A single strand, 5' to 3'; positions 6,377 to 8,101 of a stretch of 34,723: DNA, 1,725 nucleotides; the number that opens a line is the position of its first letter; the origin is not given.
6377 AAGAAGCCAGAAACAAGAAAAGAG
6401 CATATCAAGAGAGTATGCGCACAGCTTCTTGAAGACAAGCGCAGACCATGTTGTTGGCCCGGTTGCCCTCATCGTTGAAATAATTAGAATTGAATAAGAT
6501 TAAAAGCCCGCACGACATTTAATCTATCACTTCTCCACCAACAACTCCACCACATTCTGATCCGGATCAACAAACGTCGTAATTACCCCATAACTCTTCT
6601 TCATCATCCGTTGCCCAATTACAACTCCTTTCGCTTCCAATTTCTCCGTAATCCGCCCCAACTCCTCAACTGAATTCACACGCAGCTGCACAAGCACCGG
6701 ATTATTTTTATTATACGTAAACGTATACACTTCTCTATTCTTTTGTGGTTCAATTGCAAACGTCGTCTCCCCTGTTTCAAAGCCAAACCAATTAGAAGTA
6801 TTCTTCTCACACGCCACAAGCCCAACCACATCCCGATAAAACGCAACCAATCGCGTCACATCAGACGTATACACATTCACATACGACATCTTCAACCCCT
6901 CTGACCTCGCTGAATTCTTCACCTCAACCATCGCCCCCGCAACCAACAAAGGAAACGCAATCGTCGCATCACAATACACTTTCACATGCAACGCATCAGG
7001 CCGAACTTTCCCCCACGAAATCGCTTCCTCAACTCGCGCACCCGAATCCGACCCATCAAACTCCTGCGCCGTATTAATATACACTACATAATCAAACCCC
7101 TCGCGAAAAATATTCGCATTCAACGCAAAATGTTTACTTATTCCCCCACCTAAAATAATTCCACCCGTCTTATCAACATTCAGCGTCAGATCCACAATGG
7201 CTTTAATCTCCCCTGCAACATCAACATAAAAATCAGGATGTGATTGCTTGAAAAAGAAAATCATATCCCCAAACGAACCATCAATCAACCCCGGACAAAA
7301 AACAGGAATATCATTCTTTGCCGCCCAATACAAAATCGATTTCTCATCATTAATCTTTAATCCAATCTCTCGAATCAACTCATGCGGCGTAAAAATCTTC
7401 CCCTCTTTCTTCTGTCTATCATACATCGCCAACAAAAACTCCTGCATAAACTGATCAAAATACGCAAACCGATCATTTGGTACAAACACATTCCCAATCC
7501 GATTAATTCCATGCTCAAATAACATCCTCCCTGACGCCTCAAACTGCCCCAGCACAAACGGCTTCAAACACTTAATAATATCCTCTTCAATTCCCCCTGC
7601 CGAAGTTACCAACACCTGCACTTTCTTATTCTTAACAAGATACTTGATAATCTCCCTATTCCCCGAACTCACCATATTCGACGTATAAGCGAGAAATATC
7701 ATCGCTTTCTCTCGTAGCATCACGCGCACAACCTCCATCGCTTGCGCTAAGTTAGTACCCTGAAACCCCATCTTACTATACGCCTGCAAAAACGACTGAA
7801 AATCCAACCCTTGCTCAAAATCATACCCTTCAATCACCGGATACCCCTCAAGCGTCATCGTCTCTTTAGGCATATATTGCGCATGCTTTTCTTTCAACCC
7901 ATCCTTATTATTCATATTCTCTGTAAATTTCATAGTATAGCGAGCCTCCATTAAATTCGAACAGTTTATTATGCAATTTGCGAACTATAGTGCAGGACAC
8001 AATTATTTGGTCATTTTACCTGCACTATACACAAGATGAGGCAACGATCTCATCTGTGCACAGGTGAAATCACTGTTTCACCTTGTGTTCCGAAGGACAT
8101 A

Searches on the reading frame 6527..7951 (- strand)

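Call 16: search_protein_families(library=pfam, proteins=[window:6527-7951:-], max_evalue=0.001)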
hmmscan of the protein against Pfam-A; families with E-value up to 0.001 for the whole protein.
window:6527-7951:- (474 aa): 2 families
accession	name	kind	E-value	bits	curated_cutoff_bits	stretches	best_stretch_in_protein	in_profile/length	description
PF01916.23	DS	-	5.9e-113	377.4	27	1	54-339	2-287/288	Deoxyhypusine synthase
PF00903.31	Glyoxalase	-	3.8e-08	34.2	20.6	1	355-470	2-121/121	Glyoxalase/Bleomycin resistance protein/Dioxygenase superfamily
